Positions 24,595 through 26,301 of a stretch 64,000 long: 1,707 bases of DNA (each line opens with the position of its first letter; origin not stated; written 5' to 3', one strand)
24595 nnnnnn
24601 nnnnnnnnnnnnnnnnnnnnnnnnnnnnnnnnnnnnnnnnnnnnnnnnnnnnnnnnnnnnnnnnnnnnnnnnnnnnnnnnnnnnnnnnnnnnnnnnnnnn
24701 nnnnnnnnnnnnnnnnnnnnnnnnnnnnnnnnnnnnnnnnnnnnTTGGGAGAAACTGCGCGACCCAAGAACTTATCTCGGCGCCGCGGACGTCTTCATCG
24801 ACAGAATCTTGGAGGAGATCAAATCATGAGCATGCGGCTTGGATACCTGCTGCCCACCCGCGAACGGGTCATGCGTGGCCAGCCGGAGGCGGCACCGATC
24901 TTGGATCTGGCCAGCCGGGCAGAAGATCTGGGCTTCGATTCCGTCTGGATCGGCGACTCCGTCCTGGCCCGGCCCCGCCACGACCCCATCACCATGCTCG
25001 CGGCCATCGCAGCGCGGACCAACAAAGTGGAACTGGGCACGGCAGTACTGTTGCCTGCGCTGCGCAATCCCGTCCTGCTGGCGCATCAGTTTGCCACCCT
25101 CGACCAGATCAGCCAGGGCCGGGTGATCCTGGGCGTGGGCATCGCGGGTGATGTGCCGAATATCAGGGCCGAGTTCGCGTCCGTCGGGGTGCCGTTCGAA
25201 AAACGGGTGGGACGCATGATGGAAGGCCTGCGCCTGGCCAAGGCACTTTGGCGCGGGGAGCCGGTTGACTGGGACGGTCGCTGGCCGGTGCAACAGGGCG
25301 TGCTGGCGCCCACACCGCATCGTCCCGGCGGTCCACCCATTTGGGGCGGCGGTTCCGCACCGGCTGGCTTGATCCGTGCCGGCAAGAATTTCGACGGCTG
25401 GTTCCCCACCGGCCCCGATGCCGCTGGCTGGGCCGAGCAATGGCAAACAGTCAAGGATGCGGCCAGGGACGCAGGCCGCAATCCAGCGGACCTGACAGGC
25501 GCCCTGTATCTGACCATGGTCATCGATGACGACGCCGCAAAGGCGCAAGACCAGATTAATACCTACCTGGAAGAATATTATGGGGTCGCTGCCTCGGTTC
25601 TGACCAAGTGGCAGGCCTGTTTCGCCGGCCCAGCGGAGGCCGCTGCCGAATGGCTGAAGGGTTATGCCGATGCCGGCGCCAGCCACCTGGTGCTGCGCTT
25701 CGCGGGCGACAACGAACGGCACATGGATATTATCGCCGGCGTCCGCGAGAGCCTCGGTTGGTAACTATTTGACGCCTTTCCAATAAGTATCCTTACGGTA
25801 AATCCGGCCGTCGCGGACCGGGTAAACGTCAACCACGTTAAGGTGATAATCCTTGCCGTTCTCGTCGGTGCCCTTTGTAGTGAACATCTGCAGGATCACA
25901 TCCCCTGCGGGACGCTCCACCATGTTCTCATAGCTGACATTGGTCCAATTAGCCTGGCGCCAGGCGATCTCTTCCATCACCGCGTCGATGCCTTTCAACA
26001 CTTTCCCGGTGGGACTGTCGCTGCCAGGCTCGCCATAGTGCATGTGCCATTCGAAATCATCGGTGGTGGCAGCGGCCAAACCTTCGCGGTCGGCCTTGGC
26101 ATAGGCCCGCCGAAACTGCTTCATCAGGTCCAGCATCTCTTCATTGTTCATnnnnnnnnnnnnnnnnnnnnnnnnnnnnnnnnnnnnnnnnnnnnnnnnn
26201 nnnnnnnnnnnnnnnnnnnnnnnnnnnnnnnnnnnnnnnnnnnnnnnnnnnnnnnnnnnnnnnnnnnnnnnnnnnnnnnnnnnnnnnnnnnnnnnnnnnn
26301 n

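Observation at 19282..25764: Non-canonical protocatechuate operon: pcaHGB flanked by an amidohydrolase, two luciferase-like oxidoreductases and an ABM monooxygenase, without pcaC/pcaD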

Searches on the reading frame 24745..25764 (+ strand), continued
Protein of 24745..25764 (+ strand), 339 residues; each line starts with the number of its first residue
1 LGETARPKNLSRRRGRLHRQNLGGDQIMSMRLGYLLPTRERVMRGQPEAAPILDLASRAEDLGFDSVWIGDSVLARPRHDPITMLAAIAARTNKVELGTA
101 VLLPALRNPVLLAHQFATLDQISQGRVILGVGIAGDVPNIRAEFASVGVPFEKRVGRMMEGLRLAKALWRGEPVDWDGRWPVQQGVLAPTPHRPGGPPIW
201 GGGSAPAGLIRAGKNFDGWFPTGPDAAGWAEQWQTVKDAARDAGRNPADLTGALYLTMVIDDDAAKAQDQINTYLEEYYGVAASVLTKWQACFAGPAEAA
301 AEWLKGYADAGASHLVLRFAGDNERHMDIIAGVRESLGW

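Call 19: find_encoding_contigs(protein=P0015, flank=10000, max_places=3)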
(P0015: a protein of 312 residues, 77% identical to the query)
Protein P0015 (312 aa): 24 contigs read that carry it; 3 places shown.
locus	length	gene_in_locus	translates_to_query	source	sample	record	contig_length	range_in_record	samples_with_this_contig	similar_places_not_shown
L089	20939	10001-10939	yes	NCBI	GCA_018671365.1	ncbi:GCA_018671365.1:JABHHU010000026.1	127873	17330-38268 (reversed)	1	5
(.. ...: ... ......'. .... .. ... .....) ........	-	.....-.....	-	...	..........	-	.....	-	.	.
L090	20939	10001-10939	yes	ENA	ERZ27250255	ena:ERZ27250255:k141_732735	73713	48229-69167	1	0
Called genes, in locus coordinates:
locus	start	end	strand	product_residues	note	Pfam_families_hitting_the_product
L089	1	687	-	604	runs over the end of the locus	PF00005:ABC_tran, PF01926:MMR_HSR1 (faint), PF02463:SMC_N (faint), PF13304:AAA_21 (faint), PF13401:AAA_22 (faint), PF13476:AAA_23 (faint), PF00005:ABC_tran, PF16326:ABC_tran_CTD, +2 more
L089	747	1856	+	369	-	PF02746:MR_MLE_N, PF13378:MR_MLE_C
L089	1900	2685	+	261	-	PF00106:adh_short, PF08659:KR (weak), PF13561:adh_short_C2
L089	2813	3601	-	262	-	PF00378:ECH_1, PF16113:ECH_2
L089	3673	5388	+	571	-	PF07969:Amidohydro_3, PF01979:Amidohydro_1 (weak)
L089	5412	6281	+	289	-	PF00296:Bac_luciferase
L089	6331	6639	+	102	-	PF03992:ABM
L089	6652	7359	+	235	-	PF12391:PCDO_beta_N, PF00775:Dioxygenase_C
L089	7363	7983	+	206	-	PF00775:Dioxygenase_C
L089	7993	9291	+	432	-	PF00206:Lyase_1, PF10397:ADSL_C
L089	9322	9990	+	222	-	PF01613:Flavin_Reduct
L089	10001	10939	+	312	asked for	PF00296:Bac_luciferase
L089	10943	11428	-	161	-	PF00903:Glyoxalase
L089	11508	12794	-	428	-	PF00144:Beta-lactamase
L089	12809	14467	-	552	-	PF02776:TPP_enzyme_N, PF00205:TPP_enzyme_M, PF02775:TPP_enzyme_C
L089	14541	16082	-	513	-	PF00501:AMP-binding, PF13193:AMP-binding_C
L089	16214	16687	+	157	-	PF01575:MaoC_dehydratas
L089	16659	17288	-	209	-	-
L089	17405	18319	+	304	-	PF00296:Bac_luciferase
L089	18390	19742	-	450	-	PF02812:ELFV_dehydrog_N, PF00208:ELFV_dehydrog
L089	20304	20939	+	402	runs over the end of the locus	PF07690:MFS_1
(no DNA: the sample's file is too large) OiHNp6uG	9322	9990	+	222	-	PF01613:Flavin_Reduct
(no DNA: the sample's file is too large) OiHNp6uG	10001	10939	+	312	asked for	PF00296:Bac_luciferase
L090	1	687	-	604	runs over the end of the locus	PF00005:ABC_tran, PF01926:MMR_HSR1 (faint), PF02463:SMC_N (faint), PF13304:AAA_21 (faint), PF13401:AAA_22 (faint), PF13476:AAA_23 (faint), PF00005:ABC_tran, PF16326:ABC_tran_CTD, +2 more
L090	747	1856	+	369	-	PF02746:MR_MLE_N, PF13378:MR_MLE_C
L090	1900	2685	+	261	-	PF00106:adh_short, PF08659:KR (weak), PF13561:adh_short_C2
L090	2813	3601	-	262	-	PF00378:ECH_1, PF16113:ECH_2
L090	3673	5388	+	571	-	PF07969:Amidohydro_3, PF01979:Amidohydro_1 (weak)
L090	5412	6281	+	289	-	PF00296:Bac_luciferase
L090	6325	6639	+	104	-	PF03992:ABM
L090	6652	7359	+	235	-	PF12391:PCDO_beta_N, PF00775:Dioxygenase_C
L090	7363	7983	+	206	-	PF00775:Dioxygenase_C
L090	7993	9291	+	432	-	PF00206:Lyase_1, PF10397:ADSL_C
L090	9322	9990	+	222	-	PF01613:Flavin_Reduct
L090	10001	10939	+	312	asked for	PF00296:Bac_luciferase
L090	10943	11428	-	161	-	PF00903:Glyoxalase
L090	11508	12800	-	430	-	PF00144:Beta-lactamase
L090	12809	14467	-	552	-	PF02776:TPP_enzyme_N, PF00205:TPP_enzyme_M, PF02775:TPP_enzyme_C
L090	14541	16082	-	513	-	PF00501:AMP-binding, PF13193:AMP-binding_C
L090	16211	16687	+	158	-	PF01575:MaoC_dehydratas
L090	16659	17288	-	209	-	-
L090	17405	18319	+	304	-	PF00296:Bac_luciferase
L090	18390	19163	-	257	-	PF00208:ELFV_dehydrog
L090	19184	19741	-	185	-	PF02812:ELFV_dehydrog_N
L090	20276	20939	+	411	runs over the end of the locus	PF07690:MFS_1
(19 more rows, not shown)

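Call 28: search_solved_structures(query=window:24826-25764:+, max_evalue=0.00001)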
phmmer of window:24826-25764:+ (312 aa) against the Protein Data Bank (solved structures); distinct sequences matched with E-value up to 0.00001: 30.
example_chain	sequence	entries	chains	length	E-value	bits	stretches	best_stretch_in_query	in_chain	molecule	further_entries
5lxe_A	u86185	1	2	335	2.3e-23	86.4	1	25-240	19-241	F420-dependent glucose-6-phosphate dehydrogenase 1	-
8qq8_A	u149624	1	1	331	4.4e-23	85.4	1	30-242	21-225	5,10-methylenetetrahydromethanopterin reductase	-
8qpl_A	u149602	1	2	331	4.4e-23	85.4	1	30-242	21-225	5,10-methylenetetrahydromethanopterin reductase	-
8qpm_A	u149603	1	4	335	4.6e-23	85.4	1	30-242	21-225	5,10-methylenetetrahydromethanopterin reductase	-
3b4y_A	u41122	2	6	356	1.7e-20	76.9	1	24-236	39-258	PROBABLE F420-DEPENDENT GLUCOSE-6-PHOSPHATE DEHYDROGENASE FGD1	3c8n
1z69_A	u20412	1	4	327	4.1e-20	75.7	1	25-243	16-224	Coenzyme F420-dependent N(5),N(10)-methylenetetrahydromethanopterin reductase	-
1f07_A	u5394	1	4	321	5.5e-20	75.3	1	24-242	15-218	COENZYME F420-DEPENDENT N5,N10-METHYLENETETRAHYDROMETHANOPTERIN REDUCTASE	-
9fp4_A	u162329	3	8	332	1.6e-17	67.2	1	29-241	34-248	F420-dependent hydroxymycolic acid dehydrogenase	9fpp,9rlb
7bip_A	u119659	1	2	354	1.4e-16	64.1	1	26-263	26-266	Luciferase-like monooxygenase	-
1rhc_A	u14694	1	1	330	3.4e-15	59.5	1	25-244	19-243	F420-dependent alcohol dehydrogenase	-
1ezw_A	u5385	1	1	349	3.5e-14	56.2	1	24-243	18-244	COENZYME F420-DEPENDENT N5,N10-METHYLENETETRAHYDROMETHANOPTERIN REDUCTASE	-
2b81_A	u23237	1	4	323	4e-14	56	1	19-209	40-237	Luciferase-like monooxygenase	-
8k74_A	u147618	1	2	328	2.6e-13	53.3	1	30-187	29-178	Alkanal monooxygenase alpha chain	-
7jv3_A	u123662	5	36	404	1.5e-12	50.8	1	27-247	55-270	Alkanesulfonate monooxygenase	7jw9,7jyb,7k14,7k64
3rao_A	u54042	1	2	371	2.1e-11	47.1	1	28-192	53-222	Putative Luciferase-like Monooxygenase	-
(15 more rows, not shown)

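Call 36: search_protein_families(library=pfam, proteins=[L048:8874-10004:+, L048:5331-6236:+, L048:4623-5252:-, L048:3946-4605:-, L048:3261-3869:-, L048:11107-12435:+, L032:8922-9863:+, L032:6167-8683:-, L032:11043-13328:-, L086:9304-9972:+], max_evalue=0.0001)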
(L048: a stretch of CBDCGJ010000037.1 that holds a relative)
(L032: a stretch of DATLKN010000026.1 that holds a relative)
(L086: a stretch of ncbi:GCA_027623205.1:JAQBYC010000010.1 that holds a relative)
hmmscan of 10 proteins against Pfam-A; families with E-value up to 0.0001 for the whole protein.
L048:8874-10004:+ (376 aa): 1 family
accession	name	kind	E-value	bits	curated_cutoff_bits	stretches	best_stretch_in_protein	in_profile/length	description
PF01717.24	Meth_synt_2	-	7.3e-11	42.4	21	1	16-347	6-308/324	Cobalamin-independent synthase, Catalytic domain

L048:5331-6236:+ (301 aa): 1 family
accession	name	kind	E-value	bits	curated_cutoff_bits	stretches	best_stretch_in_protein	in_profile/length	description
PF00749.27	tRNA-synt_1c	-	3.4e-43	148.2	23.4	1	28-298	2-271/314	tRNA synthetases class I (E and Q), catalytic domain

L048:4623-5252:- (209 aa): 1 family
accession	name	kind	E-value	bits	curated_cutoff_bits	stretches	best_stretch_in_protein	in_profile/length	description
PF00730.31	HhH-GPD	-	2.6e-12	47.5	26.2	1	40-181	2-108/108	HhH-GPD superfamily base excision DNA repair protein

L048:3946-4605:- (219 aa): 5 families
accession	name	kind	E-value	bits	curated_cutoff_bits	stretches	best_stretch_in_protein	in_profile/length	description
PF02230.22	Abhydrolase_2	-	1.5e-34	120.2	23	1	13-212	9-214/217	Phospholipase/Carboxylesterase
PF00561.26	Abhydrolase_1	-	2.3e-08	34.5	25.8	0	20-139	2-102/245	alpha/beta hydrolase fold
PF01738.24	DLH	-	3.4e-07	30.5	21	1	91-202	82-191/217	Dienelactone hydrolase family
PF00326.27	Peptidase_S9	-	4.9e-06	26.6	22.6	1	152-202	142-192/213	Prolyl oligopeptidase family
PF12146.15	Hydrolase_4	-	1.2e-05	25.1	27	0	101-144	71-114/239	Serine aminopeptidase, S33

L048:3261-3869:- (202 aa): 2 families
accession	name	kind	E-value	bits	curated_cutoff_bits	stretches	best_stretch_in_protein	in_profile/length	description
PF14279.12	HNH_5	-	4.5e-16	58.9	27.5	1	111-161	1-54/56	HNH endonuclease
PF01844.29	HNH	-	1.2e-15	57.8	21.4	1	111-151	1-45/47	HNH endonuclease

L048:11107-12435:+ (442 aa): 0 families

L032:8922-9863:+ (313 aa): 1 family
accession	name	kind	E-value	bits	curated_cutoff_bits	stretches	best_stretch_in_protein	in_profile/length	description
PF03992.22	ABM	-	3.4e-15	56.4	23.1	1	212-296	1-77/78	Antibiotic biosynthesis monooxygenase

L032:6167-8683:- (838 aa): 2 families
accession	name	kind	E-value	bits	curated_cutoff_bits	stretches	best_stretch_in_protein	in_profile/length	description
PF00999.27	Na_H_Exchanger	-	5.3e-50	170.8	26.2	1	18-415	7-372/375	Sodium/hydrogen exchanger, transmembrane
PF00027.35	cNMP_binding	-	1e-18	67.5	27.5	1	729-805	6-88/89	Cyclic nucleotide-binding domain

L032:11043-13328:- (761 aa): 0 families

L086:9304-9972:+ (222 aa): 1 family
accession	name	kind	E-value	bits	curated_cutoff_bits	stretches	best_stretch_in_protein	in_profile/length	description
PF01613.24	Flavin_Reduct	-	8.9e-22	78.3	27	1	23-168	5-140/153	Flavin reductase like domain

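Call 56: find_encoding_contigs(protein=P0001, flank=10000, max_places=1)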
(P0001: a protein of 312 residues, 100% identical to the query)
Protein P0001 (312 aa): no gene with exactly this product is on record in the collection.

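Call 57: list_cluster_members(proteins=[P0001, P0121])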
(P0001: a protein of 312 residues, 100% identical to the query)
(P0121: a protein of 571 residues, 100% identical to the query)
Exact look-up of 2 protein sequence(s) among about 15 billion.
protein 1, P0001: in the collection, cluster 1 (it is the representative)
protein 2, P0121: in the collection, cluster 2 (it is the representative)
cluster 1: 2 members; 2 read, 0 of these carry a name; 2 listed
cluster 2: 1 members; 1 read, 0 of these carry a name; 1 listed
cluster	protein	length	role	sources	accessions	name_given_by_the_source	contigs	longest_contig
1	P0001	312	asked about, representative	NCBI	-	-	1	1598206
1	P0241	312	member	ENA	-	-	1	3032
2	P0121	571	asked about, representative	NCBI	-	-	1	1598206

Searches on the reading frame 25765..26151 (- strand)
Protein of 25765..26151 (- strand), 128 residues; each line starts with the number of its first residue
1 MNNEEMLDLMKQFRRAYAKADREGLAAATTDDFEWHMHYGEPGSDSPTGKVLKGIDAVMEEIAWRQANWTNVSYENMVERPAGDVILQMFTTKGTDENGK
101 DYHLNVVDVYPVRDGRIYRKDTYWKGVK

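Call 3: search_protein_families(library=pfam, proteins=[window:25765-26151:-])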
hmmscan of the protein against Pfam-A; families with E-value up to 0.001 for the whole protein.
window:25765-26151:- (128 aa): 2 families
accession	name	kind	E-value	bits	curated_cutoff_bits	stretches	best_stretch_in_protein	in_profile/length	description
PF12680.13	SnoaL_2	-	3.7e-11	44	27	1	11-119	2-101/102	SnoaL-like domain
PF14534.12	DUF4440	-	0.00026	21.8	25.2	1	9-113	4-101/107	Domain of unknown function (DUF4440)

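Call 4: search_protein_families(library=ncbifam, proteins=[window:25765-26151:-])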
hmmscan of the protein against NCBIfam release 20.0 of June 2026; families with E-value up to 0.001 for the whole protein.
window:25765-26151:- (128 aa): 0 families
